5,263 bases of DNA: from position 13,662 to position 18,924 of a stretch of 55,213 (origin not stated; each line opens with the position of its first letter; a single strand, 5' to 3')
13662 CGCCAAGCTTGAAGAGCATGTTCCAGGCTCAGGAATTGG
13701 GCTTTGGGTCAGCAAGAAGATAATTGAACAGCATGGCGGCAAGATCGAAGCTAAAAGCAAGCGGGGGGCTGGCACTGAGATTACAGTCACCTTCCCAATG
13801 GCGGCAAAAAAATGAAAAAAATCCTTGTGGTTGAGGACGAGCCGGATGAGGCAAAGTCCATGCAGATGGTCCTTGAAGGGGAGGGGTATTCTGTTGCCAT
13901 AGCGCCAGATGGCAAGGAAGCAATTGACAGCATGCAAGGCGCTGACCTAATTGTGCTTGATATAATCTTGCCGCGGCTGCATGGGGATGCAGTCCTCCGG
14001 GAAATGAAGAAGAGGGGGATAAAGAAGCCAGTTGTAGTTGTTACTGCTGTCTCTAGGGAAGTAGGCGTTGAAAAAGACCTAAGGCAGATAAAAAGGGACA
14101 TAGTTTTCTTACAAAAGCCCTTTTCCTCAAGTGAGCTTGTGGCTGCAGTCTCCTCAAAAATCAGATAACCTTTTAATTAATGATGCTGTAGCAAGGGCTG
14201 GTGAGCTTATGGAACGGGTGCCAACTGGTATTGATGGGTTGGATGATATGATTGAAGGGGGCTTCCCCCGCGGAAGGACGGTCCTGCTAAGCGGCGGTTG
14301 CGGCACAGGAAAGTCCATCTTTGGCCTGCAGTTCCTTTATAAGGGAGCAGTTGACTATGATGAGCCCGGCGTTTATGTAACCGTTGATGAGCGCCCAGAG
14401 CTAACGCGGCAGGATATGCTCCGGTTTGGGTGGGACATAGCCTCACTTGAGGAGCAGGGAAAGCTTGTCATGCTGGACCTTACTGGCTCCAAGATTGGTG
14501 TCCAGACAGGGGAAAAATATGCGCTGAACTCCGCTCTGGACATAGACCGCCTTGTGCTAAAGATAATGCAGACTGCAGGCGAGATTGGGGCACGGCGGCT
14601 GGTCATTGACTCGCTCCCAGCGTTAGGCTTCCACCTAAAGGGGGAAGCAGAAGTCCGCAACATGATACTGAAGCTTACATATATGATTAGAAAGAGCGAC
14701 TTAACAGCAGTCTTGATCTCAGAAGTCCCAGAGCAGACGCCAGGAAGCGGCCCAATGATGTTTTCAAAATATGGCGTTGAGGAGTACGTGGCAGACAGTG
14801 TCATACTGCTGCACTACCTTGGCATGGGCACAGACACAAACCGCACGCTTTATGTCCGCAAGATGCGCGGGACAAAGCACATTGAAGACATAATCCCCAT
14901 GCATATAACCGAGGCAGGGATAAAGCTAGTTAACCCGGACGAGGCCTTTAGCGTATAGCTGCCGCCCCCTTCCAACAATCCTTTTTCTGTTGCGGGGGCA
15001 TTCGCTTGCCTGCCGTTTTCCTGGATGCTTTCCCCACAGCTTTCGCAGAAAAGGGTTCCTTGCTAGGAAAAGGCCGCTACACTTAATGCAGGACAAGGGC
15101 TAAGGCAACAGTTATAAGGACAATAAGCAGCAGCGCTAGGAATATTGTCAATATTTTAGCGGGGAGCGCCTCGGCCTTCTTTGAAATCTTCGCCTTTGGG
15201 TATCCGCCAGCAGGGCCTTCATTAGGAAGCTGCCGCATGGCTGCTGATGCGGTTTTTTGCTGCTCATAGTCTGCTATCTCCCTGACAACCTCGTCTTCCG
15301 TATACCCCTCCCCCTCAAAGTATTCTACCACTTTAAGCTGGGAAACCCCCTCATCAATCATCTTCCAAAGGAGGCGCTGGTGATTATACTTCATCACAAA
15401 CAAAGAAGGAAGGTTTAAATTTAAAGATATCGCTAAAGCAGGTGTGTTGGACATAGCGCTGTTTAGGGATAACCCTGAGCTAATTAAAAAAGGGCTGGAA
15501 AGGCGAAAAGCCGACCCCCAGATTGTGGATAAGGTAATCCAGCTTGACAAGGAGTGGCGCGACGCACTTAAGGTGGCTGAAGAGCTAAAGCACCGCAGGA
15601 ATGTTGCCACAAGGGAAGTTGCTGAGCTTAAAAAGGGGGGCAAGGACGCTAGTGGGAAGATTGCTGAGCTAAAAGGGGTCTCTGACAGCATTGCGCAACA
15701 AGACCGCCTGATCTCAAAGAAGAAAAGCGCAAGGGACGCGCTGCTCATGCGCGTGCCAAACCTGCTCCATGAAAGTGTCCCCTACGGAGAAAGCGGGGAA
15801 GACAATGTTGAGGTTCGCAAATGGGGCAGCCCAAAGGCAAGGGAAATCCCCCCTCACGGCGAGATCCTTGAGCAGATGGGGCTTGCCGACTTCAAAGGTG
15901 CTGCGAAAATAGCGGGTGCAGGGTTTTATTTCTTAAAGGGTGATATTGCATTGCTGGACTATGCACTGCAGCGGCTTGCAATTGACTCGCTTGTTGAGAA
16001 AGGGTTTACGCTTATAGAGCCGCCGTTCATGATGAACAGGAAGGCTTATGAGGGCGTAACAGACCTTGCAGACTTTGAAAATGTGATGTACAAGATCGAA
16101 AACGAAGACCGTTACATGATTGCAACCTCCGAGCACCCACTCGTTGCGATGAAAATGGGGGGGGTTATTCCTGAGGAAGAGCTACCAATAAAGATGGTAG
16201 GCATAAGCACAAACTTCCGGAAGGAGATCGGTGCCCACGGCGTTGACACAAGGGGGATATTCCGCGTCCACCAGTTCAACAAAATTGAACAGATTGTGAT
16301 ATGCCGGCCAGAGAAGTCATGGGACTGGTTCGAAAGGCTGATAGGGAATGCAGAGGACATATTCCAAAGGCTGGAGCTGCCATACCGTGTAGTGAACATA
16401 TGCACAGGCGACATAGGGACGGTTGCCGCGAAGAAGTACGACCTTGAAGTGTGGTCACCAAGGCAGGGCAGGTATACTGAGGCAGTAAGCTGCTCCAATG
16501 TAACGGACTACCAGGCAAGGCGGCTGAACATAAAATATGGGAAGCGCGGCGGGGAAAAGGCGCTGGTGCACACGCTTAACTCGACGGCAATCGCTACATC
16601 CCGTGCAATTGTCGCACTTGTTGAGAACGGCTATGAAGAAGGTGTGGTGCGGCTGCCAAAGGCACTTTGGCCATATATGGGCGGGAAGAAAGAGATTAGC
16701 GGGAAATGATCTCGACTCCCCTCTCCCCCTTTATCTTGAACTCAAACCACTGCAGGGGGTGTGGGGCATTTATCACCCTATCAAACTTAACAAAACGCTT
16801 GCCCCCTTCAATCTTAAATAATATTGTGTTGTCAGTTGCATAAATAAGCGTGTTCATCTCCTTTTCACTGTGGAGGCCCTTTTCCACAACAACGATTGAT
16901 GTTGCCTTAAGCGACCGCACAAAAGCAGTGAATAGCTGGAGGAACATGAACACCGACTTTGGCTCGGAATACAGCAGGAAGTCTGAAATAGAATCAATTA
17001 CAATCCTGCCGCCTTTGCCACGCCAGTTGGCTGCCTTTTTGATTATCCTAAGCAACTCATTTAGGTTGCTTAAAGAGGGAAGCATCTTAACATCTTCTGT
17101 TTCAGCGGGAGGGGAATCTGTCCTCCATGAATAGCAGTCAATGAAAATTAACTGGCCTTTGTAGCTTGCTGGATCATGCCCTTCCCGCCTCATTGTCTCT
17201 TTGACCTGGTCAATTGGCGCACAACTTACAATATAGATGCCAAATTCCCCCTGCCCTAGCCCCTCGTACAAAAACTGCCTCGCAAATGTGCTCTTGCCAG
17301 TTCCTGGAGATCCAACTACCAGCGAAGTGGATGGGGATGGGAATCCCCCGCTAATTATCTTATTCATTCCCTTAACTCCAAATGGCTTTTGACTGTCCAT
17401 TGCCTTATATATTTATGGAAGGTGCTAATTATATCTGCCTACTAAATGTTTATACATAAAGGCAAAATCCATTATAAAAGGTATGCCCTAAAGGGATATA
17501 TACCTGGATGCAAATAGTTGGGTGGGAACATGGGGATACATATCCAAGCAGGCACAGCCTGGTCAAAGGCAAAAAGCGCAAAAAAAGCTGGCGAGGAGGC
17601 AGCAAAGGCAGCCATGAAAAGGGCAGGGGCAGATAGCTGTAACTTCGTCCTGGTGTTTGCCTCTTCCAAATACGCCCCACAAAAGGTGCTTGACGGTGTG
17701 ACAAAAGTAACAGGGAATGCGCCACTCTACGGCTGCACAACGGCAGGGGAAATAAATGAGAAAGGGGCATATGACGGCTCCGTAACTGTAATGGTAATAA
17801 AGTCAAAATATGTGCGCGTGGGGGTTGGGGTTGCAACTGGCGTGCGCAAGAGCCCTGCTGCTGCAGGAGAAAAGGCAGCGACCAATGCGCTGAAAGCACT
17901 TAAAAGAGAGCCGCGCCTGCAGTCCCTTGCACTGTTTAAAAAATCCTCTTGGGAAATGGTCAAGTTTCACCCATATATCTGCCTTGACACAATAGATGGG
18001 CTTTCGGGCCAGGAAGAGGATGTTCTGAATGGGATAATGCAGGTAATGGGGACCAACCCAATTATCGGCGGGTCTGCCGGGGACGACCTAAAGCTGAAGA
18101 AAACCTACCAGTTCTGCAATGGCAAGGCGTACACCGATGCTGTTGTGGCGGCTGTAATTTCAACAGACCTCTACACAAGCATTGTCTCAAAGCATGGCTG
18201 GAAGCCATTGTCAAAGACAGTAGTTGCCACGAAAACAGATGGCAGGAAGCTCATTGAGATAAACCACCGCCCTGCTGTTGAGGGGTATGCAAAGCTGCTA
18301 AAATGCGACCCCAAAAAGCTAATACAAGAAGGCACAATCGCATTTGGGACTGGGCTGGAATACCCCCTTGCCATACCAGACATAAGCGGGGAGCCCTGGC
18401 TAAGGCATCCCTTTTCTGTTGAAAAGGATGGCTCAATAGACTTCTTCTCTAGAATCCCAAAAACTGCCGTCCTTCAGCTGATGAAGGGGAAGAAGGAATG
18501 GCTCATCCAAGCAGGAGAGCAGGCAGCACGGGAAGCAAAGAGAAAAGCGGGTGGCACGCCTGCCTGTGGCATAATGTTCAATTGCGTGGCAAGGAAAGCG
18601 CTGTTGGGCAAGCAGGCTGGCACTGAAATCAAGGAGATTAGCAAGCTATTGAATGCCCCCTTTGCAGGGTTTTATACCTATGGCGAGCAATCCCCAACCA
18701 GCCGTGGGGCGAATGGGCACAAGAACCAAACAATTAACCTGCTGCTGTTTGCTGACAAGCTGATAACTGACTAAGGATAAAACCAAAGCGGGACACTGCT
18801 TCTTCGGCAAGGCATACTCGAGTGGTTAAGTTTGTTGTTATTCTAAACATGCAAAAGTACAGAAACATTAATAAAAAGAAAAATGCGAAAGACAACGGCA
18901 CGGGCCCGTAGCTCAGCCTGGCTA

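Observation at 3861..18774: Seven single-domain KaiC/RecA-like ATPase paralogs in 13.5 kb, embedded in sensor and regulator genes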

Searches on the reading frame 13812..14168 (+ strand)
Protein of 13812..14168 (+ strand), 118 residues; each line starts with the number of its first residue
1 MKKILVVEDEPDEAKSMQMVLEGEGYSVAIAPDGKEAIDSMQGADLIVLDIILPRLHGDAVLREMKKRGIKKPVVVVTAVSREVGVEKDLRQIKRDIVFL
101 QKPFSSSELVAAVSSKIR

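Call 5: search_protein_families(library=pfam, proteins=[window:13812-14168:+], max_evalue=0.01)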
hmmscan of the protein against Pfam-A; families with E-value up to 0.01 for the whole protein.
window:13812-14168:+ (118 aa): 2 families
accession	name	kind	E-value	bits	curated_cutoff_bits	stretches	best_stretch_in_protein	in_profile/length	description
PF00072.30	Response_reg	-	1.9e-19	70.3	30.2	1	4-113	1-110/111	Response regulator receiver domain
PF23198.2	PDE8A_N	-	0.0099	16.2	29.6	0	2-89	11-100/147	PDE8A-like, N-terminal domain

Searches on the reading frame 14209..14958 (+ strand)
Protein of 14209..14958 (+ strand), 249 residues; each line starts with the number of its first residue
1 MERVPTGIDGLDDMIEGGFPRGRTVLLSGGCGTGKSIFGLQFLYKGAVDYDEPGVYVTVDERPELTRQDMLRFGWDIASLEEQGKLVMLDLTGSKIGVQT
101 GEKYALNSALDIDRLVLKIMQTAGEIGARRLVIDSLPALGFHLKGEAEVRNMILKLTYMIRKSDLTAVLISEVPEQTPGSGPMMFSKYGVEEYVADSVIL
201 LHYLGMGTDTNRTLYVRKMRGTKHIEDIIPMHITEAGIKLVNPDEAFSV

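Call 5: search_protein_families(library=pfam, proteins=[window:14209-14958:+], max_evalue=0.01)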
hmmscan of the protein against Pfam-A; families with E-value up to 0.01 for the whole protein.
window:14209-14958:+ (249 aa): 3 families
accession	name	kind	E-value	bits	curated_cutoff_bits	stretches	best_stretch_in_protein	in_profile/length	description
PF06745.19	ATPase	-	8.7e-70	235.1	26.6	1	4-243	1-229/231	KaiC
PF13481.12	AAA_25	-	0.00015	21.9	27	1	8-170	19-187/195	AAA domain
PF07088.17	GvpD_P-loop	-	0.0015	18.9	24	1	22-177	10-160/189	GvpD gas vesicle protein, P-loop domain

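Call 15: search_protein_families(library=ncbifam, proteins=[window:14209-14958:+], max_evalue=0.01)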
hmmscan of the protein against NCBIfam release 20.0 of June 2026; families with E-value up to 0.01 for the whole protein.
window:14209-14958:+ (249 aa): 11 families
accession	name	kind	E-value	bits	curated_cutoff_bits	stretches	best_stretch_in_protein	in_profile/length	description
NF006799.0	PRK09302.1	equivalog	1.9e-56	191.7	408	1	2-240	11-238/515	circadian clock protein KaiC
TIGR03877.1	thermo_KaiC_1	hypoth_equivalog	1e-48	166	307.25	1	1-244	1-235/238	KaiC domain-containing protein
TIGR02655.1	circ_KaiC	equivalog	4.6e-45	154.2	546.25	1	3-240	2-228/484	circadian clock protein KaiC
TIGR03881.1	KaiC_arch_4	hypoth_equivalog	6.2e-37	127.5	247.8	1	2-241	1-229/231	KaiC domain-containing protein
TIGR03880.1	KaiC_arch_3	hypoth_equivalog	4.3e-36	124.5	249.45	1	7-241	1-218/224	KaiC domain-containing protein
NF052589.1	ArlH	equivalog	9e-12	45.2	215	1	9-240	7-223/229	archaellum protein ArlH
NF004723.0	PRK06067.1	subfamily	7.7e-10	38.7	194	1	4-241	16-236/243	flagellar accessory protein FlaH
TIGR03878.1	thermo_KaiC_2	hypoth_equivalog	7.3e-07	28.8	232.2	1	17-172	31-174/259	KaiC domain-containing protein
TIGR00416.1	sms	equivalog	0.00025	19.9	403.05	1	3-239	75-278/454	DNA repair protein RadA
NF006320.0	PRK08533.1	equivalog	0.0013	18.4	215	1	9-60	11-61/230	flagellar accessory protein FlaH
NF006861.0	PRK09361.1-1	equivalog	0.0023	17.5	278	1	2-57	3-57/235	DNA repair and recombination protein RadB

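Call 17: search_solved_structures(query=window:14209-14958:+, max_evalue=0.001)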
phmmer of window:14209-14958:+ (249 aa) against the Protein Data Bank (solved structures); distinct sequences matched with E-value up to 0.001: 45.
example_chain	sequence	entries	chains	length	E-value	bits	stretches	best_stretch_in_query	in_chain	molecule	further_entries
8zn5_B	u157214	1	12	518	6.4e-64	219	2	2-236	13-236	KaiC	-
8zn6_F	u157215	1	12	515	3.1e-58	200.4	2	2-240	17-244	KaiC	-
5jwq_A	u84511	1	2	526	9.7e-58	198.8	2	2-234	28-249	Circadian clock protein kinase KaiC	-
8jon_A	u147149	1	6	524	1.7e-57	198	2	2-240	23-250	Circadian clock oscillator protein KaiC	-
7dy1_A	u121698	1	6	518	2.6e-57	197.4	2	2-234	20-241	Circadian clock protein kinase KaiC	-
7x1z_A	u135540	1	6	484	2.7e-57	197.3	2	4-240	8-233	Circadian clock oscillator protein KaiC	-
4o0m_A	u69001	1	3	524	2.8e-57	197.3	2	2-234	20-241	Circadian clock protein kinase KaiC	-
3s1a_A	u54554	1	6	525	3.6e-57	196.9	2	4-240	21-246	Circadian clock protein kinase kaiC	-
9ofh_A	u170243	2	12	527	3.7e-57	196.9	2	4-240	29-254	Circadian clock oscillator protein KaiC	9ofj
2zts_A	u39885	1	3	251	3.9e-57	196.8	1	2-240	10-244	Putative uncharacterized protein PH0186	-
7s65_A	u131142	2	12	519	7.4e-57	195.9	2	4-240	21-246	Circadian clock protein kinase KaiC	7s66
7dyk_A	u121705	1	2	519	1.2e-56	195.2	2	4-240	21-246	Circadian clock protein kinase KaiC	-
7dyi_A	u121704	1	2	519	1.2e-56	195.1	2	4-240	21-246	Circadian clock protein kinase KaiC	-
4dug_A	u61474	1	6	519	1.3e-56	195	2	4-240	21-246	Circadian clock protein kinase kaiC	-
3k0c_A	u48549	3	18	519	1.4e-56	195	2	4-240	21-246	Circadian clock protein kinase KaiC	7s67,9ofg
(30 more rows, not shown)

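Call 89: search_protein_families(library=padloc, proteins=[window:14209-14958:+], max_evalue=0.001)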
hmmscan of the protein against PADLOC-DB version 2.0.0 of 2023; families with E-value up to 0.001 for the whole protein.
window:14209-14958:+ (249 aa): 0 families

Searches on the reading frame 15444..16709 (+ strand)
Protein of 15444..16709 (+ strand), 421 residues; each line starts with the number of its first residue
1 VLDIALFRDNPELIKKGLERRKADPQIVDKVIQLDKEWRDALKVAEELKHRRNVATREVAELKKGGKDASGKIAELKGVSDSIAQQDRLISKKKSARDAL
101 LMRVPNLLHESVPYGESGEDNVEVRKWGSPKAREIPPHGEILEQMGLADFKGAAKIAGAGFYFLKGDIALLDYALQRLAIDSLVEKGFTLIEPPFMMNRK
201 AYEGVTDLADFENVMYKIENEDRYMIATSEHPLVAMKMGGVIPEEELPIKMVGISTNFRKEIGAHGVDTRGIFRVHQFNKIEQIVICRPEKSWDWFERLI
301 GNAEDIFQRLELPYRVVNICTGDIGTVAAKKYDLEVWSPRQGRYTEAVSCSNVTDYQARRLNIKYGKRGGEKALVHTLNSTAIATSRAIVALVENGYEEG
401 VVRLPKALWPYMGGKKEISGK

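Call 5: search_protein_families(library=pfam, proteins=[window:15444-16709:+], max_evalue=0.01)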
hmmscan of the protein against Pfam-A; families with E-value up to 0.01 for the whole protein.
window:15444-16709:+ (421 aa): 2 families
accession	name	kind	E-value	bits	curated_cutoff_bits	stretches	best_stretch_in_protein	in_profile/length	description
PF00587.30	tRNA-synt_2b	-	9.6e-40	137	29.3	1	218-395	5-178/179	tRNA synthetase class II core domain (G, H, P, S and T)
PF02403.27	Seryl_tRNA_N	-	1.3e-25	90.1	28.2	1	1-107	1-107/108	Seryl-tRNA synthetase N-terminal domain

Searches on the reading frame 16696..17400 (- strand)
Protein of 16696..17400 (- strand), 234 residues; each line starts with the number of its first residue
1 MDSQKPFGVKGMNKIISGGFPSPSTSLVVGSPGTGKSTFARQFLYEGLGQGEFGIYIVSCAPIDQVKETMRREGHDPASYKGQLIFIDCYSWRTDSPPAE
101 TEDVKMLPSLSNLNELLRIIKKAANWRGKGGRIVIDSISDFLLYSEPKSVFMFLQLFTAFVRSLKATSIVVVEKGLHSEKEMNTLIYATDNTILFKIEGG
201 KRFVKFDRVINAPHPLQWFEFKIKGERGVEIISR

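Call 5: search_protein_families(library=pfam, proteins=[window:16696-17400:-], max_evalue=0.01)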
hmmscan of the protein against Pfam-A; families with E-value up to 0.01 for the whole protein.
window:16696-17400:- (234 aa): 11 families
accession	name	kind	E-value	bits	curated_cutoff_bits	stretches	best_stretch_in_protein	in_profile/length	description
PF06745.19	ATPase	-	1.9e-29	103.2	26.6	1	7-233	3-228/231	KaiC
PF24336.1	DUF7504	-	1.8e-08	35.5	27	1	24-192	2-176/179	Family of unknown function (DUF7504)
PF05763.18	DUF835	-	5.9e-06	26.5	33.1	1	111-185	59-132/136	Protein of unknown function (DUF835)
PF13481.12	AAA_25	-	7.3e-06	26.2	27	1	13-170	23-186/195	AAA domain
PF14417.12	MEDS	-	9.3e-05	22.7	29.8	1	40-96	17-75/161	MEDS: MEthanogen/methylotroph, DcmR Sensory domain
PF13238.12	AAA_18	-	0.00059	20.7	29.4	1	27-155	2-98/128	AAA domain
PF05625.17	PAXNEB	-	0.0009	18.8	28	1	101-177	169-252/366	PAXNEB protein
PF20720.3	nSTAND3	-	0.00097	19.3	27.2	1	27-71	21-62/155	Novel STAND NTPase 3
PF13479.12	AAA_24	-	0.0035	17.7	27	0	26-141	5-76/195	AAA domain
PF13191.12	AAA_16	-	0.0038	18.2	32.6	1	23-62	24-60/167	AAA ATPase domain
PF13401.12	AAA_22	-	0.0087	16.8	27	0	26-60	8-41/130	AAA domain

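Call 15: search_protein_families(library=ncbifam, proteins=[window:16696-17400:-], max_evalue=0.01)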
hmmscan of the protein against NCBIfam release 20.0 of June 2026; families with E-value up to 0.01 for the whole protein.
window:16696-17400:- (234 aa): 10 families
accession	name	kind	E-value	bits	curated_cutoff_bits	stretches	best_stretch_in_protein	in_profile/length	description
TIGR03877.1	thermo_KaiC_1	hypoth_equivalog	1.5e-20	73.7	307.25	1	8-172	7-169/238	KaiC domain-containing protein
TIGR03880.1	KaiC_arch_3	hypoth_equivalog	1.3e-19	70.6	249.45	1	8-175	1-154/224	KaiC domain-containing protein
TIGR03881.1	KaiC_arch_4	hypoth_equivalog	1.1e-18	67.8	247.8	1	5-230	3-227/231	KaiC domain-containing protein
NF006799.0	PRK09302.1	equivalog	7.1e-16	57.8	408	1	6-196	14-200/515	circadian clock protein KaiC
NF004723.0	PRK06067.1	subfamily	4.3e-11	42.8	194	1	11-194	22-193/243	flagellar accessory protein FlaH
NF052589.1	ArlH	equivalog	1.5e-10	41.2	215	1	12-233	9-225/229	archaellum protein ArlH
TIGR02655.1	circ_KaiC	equivalog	2.3e-08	33.1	546.25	1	9-174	7-166/484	circadian clock protein KaiC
TIGR03878.1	thermo_KaiC_2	hypoth_equivalog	1.8e-05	24.2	232.2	1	16-176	29-177/259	KaiC domain-containing protein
TIGR00416.1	sms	equivalog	0.0011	17.8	403.05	1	9-140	80-181/454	DNA repair protein RadA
NF006320.0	PRK08533.1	equivalog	0.003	17.2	215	0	12-197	13-183/230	flagellar accessory protein FlaH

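Call 89: search_protein_families(library=padloc, proteins=[window:16696-17400:-], max_evalue=0.001)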
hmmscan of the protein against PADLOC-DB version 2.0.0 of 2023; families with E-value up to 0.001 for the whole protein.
window:16696-17400:- (234 aa): 1 family
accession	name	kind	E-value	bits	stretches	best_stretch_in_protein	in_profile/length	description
PDLC04140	mad8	-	5.1e-08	30.8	1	19-68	23-68/314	mads_8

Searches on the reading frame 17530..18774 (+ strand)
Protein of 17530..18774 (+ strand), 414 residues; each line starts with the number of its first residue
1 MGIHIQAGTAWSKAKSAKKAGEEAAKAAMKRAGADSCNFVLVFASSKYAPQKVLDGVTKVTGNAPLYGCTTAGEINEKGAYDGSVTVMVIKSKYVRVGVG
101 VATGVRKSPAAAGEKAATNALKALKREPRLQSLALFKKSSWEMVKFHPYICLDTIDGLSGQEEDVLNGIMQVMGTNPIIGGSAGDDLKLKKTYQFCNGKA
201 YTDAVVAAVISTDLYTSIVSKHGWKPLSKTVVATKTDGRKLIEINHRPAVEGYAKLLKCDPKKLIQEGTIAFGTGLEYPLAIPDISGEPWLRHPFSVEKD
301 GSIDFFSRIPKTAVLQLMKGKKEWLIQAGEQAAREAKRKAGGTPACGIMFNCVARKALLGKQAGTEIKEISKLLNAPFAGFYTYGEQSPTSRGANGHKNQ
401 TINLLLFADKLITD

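Call 5: search_protein_families(library=pfam, proteins=[window:17530-18774:+], max_evalue=0.01)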
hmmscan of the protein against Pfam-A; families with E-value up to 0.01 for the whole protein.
window:17530-18774:+ (414 aa): 2 families
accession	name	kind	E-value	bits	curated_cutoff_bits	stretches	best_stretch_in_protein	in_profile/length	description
PF08495.15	FIST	-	2e-47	162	23.2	1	38-247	1-189/189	FIST N domain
PF10442.14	FIST_C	-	1.3e-28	100.1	28.5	1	249-389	1-131/131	FIST C domain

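Call 89: search_protein_families(library=padloc, proteins=[window:17530-18774:+], max_evalue=0.001)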
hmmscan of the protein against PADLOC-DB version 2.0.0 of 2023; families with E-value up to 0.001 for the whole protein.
window:17530-18774:+ (414 aa): 0 families
